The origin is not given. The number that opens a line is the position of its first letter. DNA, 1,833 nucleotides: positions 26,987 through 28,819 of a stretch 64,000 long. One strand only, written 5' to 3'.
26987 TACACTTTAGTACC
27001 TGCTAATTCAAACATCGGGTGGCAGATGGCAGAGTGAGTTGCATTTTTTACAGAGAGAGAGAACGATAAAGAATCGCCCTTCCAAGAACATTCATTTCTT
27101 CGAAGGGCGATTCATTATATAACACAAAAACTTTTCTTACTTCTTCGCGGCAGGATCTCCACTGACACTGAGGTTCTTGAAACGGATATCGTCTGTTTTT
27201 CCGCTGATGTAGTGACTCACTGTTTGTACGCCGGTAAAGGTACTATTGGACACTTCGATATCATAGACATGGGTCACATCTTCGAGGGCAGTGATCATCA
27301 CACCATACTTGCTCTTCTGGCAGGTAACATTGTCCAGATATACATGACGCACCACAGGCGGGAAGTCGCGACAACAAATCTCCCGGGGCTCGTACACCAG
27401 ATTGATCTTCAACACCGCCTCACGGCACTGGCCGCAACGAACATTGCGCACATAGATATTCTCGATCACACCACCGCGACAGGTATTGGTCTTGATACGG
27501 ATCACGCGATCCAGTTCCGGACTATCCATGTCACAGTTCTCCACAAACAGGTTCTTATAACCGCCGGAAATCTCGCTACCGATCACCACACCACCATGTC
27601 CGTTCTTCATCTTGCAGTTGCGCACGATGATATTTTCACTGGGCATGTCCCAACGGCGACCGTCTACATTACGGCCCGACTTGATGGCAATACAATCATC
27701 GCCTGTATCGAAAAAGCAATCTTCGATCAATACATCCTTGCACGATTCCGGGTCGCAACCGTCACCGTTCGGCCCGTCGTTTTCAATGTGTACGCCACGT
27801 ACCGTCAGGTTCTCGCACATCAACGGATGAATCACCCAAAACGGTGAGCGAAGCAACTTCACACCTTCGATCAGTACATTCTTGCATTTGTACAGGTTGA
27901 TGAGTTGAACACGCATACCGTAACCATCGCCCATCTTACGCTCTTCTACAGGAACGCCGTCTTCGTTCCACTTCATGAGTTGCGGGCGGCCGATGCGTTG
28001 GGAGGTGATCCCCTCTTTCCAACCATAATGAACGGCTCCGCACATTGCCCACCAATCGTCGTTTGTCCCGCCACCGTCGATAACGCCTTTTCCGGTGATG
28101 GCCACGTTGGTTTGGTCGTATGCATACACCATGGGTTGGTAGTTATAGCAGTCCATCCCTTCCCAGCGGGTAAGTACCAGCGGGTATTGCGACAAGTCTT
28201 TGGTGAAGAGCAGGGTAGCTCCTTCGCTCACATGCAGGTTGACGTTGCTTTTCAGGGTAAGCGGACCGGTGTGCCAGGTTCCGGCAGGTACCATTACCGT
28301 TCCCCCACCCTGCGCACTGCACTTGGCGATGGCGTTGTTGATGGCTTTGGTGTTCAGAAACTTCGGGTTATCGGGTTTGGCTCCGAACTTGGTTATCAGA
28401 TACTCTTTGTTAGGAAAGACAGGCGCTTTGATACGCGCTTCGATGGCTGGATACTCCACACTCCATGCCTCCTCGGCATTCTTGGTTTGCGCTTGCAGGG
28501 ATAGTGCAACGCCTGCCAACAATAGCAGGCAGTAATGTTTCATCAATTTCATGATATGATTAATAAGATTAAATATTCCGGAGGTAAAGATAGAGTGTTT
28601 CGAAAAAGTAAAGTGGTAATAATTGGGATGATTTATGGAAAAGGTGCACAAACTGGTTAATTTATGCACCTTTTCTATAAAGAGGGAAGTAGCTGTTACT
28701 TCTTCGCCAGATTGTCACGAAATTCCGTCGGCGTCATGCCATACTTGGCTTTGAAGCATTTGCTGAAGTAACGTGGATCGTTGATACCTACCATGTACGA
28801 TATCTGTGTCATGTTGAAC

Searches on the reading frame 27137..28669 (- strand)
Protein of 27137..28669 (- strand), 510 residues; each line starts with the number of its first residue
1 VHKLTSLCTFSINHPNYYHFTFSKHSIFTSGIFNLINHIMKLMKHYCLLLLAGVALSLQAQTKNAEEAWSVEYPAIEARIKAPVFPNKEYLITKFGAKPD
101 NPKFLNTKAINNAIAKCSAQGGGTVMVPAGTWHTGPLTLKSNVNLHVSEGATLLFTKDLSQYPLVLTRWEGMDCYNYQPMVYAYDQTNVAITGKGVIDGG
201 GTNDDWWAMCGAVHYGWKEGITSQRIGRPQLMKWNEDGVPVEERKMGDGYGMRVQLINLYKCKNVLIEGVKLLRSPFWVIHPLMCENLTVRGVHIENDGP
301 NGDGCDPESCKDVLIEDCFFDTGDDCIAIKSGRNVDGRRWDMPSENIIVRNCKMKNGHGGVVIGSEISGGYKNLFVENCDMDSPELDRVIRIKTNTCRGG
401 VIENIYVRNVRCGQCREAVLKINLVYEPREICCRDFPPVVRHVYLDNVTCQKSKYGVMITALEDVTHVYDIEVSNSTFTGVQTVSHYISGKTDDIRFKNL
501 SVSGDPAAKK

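Call 93: search_protein_families(library=pfam, proteins=[window:27137-28669:-])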
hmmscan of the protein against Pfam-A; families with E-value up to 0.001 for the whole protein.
window:27137-28669:- (510 aa): 2 families
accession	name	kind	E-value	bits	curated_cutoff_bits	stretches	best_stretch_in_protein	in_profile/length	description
PF00295.23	Glyco_hydro_28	-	5.2e-29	101.8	22.9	1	255-480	92-308/324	Glycosyl hydrolases family 28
PF12708.12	Pect-lyase_RHGA_epim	-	2e-10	41.3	27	1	92-145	4-58/213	Rhamnogalacturonase A/epimerase, pectate lyase-like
